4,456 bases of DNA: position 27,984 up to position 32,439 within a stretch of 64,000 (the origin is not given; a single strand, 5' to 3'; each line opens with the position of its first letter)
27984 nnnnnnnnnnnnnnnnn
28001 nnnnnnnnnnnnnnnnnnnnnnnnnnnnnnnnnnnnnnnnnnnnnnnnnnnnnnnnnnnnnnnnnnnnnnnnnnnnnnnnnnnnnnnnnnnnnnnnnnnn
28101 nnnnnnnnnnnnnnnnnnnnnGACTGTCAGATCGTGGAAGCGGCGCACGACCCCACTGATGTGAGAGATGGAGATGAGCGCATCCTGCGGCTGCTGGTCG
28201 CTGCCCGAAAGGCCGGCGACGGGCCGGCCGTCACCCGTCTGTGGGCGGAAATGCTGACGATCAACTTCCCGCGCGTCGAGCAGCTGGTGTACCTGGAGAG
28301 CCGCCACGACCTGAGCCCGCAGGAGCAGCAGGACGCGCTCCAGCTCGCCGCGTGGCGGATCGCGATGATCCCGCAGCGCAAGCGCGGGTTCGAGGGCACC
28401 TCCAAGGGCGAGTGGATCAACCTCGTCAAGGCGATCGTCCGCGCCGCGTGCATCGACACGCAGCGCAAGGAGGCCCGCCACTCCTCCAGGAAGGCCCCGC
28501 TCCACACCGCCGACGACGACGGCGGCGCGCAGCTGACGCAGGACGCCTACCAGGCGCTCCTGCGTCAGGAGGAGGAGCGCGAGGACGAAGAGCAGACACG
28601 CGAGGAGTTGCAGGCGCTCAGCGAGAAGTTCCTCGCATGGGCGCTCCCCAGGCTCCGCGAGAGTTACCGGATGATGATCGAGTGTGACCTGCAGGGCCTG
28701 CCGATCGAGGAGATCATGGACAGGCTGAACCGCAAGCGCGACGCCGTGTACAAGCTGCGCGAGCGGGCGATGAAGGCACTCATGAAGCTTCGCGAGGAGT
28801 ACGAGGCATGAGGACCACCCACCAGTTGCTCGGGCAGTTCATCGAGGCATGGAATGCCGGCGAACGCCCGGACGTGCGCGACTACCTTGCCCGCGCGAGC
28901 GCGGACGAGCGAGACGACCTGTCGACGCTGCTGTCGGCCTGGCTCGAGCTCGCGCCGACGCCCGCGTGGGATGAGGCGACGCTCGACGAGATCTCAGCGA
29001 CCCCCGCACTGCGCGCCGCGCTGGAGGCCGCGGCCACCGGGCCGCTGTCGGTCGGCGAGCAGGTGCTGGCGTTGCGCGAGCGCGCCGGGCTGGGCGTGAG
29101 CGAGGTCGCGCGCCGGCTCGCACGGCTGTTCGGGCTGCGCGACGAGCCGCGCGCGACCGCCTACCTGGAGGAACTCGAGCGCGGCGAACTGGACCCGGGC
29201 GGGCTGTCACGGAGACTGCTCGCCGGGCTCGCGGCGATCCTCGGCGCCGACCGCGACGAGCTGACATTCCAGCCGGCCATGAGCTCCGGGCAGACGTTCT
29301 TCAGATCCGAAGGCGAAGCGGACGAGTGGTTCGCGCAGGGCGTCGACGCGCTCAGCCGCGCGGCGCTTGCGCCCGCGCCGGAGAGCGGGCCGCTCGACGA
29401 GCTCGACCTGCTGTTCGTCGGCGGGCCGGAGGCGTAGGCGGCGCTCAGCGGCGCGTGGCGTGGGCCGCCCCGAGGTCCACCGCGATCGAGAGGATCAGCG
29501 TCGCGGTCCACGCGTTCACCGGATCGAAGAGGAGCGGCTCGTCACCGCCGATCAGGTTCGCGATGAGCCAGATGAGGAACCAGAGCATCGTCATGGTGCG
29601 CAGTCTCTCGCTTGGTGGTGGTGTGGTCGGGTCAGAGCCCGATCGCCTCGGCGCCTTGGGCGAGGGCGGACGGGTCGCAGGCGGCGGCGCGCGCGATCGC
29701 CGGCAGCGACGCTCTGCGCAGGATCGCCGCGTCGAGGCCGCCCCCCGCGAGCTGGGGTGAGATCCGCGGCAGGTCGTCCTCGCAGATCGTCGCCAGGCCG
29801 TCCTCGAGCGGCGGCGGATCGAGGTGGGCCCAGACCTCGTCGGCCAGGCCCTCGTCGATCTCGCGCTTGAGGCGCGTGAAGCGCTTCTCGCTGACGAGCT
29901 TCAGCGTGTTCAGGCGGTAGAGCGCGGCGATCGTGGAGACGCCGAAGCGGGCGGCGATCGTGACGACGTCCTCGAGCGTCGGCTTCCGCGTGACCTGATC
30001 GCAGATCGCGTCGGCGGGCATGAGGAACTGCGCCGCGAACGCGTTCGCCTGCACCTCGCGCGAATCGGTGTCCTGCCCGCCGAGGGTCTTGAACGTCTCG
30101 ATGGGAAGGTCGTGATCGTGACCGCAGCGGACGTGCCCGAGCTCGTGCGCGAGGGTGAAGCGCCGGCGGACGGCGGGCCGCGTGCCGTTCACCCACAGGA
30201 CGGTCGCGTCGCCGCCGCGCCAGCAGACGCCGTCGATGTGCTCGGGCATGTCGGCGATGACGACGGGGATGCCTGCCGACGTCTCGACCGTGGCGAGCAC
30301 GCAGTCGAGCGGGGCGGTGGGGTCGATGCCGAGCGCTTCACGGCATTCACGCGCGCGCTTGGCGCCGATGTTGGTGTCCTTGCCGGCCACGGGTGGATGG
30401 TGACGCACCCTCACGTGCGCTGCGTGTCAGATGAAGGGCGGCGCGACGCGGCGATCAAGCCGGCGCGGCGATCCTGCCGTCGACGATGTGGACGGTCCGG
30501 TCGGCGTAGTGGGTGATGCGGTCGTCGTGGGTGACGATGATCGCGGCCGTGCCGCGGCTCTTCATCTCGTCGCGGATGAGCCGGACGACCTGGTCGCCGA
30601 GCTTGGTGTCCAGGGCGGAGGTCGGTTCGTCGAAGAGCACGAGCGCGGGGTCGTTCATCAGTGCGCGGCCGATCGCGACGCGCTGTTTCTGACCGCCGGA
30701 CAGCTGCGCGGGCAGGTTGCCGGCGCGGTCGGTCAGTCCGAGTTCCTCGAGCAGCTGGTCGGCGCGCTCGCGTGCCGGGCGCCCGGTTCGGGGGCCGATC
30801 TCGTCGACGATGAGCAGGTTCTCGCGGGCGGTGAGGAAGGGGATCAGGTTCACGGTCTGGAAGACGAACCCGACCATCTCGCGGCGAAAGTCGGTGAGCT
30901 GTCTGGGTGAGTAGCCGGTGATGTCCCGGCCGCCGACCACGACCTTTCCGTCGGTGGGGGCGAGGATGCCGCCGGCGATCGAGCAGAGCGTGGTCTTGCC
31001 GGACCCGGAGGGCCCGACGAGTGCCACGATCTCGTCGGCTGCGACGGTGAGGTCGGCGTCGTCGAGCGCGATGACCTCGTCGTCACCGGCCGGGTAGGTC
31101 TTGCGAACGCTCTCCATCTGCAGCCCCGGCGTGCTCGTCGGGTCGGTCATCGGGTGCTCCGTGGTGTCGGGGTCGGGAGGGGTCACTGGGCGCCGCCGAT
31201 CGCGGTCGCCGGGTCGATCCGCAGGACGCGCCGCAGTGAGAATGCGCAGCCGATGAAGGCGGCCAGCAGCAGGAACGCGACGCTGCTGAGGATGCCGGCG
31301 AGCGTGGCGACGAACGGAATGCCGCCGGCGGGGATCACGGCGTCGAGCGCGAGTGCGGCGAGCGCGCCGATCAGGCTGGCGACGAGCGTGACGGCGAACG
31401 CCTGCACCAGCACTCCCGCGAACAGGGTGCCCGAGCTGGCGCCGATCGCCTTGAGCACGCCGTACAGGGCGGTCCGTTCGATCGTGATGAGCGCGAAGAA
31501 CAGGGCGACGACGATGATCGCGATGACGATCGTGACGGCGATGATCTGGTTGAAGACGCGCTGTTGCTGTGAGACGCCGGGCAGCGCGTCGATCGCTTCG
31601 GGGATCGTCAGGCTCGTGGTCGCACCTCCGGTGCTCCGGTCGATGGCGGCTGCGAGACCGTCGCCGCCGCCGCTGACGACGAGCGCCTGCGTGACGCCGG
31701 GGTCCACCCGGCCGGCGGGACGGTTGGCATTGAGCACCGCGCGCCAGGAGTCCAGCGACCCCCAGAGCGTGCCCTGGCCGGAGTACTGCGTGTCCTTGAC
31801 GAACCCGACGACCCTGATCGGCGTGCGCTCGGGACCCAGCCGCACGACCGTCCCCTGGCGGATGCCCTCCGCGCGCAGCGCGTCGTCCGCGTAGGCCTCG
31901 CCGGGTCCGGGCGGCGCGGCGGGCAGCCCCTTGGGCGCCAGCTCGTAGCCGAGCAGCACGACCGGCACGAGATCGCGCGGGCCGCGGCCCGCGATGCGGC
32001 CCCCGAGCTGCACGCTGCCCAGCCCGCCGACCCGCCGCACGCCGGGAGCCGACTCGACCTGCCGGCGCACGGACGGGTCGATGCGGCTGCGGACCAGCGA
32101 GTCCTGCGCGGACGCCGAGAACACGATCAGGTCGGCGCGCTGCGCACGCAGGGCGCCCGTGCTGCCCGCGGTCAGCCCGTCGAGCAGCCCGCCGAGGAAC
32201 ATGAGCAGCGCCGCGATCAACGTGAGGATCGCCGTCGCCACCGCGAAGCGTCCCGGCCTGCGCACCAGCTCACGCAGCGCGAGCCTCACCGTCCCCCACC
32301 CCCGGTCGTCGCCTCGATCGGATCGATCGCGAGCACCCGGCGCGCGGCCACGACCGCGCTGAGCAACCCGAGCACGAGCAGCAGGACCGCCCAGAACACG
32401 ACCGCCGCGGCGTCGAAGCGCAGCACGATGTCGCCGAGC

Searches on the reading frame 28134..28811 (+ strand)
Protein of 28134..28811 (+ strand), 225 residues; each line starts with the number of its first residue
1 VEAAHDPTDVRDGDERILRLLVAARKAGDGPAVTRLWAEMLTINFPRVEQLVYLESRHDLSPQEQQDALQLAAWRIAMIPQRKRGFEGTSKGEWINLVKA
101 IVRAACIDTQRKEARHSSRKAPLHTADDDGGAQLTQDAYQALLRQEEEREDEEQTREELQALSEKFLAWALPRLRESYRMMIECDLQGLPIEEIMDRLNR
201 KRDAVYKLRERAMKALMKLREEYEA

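Call 31: search_protein_families(library=pfam, proteins=[window:28134-28811:+], max_evalue=0.05)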
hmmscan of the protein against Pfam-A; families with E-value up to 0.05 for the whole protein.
window:28134-28811:+ (225 aa): 2 families
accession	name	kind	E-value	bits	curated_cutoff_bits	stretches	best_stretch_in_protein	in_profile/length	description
PF08281.18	Sigma70_r4_2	-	0.00059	19.9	25.7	1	170-216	7-54/54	Sigma-70, region 4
PF13384.12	HTH_23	-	0.0052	17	24.6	1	187-211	16-40/50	Homeodomain-like domain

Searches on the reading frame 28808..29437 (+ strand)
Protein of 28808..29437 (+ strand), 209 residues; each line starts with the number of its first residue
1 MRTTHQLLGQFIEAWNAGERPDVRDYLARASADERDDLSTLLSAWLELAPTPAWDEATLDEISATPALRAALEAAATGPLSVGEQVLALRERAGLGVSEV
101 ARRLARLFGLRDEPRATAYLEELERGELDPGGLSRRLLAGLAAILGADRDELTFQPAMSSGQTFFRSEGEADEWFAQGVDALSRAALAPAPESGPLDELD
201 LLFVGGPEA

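Call 31: search_protein_families(library=pfam, proteins=[window:28808-29437:+], max_evalue=0.05)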
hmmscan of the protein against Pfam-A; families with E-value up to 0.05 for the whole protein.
window:28808-29437:+ (209 aa): 1 family
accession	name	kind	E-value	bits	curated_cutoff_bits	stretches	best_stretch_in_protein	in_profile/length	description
PF13560.12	HTH_31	-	3.8e-05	24.3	27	1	83-152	3-61/64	Helix-turn-helix domain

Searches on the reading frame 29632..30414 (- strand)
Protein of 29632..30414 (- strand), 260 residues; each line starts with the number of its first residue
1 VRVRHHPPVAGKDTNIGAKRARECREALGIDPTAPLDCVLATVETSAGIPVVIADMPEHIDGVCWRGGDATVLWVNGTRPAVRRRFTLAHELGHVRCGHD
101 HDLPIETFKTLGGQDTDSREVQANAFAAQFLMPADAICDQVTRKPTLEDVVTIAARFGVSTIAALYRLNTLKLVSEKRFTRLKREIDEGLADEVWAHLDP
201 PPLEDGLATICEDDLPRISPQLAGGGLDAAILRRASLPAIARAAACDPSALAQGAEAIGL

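Call 31: search_protein_families(library=pfam, proteins=[window:29632-30414:-], max_evalue=0.05)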
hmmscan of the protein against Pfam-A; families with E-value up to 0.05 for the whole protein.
window:29632-30414:- (260 aa): 2 families
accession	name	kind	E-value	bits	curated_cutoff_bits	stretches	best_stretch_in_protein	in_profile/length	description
PF06114.19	Peptidase_M78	-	3e-22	79.2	22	1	47-169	4-123/123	IrrE N-terminal-like domain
PF08632.15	Zds_C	-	0.05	13.8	25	0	149-178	3-32/52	Activator of mitotic machinery Cdc14 phosphatase activation C-term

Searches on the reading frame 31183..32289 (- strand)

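Call 68: search_protein_families(library=pfam, proteins=[window:31183-32289:-], max_evalue=0.001)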
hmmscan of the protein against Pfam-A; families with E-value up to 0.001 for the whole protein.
window:31183-32289:- (368 aa): 2 families
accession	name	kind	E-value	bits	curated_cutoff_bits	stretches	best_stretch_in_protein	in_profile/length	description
PF02687.27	FtsX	-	2.7e-12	47.2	25.5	1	249-360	3-120/120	FtsX-like permease C-terminal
PF12698.13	ABC2_membrane_3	-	5e-05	23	31.6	1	237-351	152-266/347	ABC-2 family transporter protein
